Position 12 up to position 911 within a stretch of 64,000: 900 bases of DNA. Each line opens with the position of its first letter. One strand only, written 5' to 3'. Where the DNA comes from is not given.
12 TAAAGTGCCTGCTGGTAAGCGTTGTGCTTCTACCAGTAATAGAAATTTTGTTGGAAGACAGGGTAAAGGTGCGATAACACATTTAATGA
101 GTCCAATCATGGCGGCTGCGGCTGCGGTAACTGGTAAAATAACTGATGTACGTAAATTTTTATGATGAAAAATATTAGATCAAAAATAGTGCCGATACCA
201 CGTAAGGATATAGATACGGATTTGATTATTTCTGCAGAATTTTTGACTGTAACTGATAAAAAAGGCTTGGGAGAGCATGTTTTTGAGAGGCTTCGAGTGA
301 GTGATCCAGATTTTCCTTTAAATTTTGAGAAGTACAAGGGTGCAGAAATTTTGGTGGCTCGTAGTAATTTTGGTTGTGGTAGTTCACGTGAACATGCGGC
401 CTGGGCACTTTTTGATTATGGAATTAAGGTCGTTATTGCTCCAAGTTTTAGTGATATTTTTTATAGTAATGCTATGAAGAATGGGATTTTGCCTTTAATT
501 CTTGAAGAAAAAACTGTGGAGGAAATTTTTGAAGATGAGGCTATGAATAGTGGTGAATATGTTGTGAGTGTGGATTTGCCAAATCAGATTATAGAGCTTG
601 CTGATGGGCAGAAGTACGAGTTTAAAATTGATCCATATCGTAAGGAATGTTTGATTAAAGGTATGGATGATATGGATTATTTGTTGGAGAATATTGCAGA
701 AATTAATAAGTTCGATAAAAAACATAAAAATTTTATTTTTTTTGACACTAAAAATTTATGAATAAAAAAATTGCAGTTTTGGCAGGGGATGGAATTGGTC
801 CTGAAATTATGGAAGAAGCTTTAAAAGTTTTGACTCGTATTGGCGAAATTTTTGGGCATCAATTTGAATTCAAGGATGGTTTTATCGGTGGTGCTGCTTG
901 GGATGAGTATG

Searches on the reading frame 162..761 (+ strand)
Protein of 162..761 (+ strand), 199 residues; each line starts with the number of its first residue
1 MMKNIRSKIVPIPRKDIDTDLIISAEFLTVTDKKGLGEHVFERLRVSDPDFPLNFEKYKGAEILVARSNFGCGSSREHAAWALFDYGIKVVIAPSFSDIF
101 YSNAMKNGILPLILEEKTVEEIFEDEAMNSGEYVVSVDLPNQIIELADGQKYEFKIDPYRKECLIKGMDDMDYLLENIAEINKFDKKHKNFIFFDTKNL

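Call 59: find_encoding_contigs(protein=window:162-761:+, flank=10000, max_places=2)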
Protein window:162-761:+ (199 aa): 5 contigs read that carry it; 2 places shown.
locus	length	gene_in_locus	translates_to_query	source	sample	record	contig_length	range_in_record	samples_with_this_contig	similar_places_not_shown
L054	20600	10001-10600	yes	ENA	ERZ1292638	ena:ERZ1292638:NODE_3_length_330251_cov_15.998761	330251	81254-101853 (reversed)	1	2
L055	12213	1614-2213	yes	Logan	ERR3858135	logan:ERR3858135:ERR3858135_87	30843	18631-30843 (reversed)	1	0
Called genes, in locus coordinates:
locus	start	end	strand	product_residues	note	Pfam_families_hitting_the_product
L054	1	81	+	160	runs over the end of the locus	-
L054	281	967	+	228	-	PF16715:CDPS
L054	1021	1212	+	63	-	-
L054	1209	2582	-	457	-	PF00206:Lyase_1, PF10415:FumaraseC_C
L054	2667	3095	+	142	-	-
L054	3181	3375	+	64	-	PF00830:Ribosomal_L28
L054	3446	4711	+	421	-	PF02308:MgtC, PF13194:DUF4010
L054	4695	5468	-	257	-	-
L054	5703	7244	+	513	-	PF03951:Gln-synt_N, PF00120:Gln-synt_C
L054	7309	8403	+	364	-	-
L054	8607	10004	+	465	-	PF00330:Aconitase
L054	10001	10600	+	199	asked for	PF00694:Aconitase_C, PF27512:LeuD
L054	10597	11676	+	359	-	PF00180:Iso_dh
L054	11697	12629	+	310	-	PF01063:Aminotran_4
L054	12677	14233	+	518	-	PF00682:HMGL-like, PF22617:HCS_D2, PF08502:LeuA_dimer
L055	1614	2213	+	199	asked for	PF00694:Aconitase_C, PF27512:LeuD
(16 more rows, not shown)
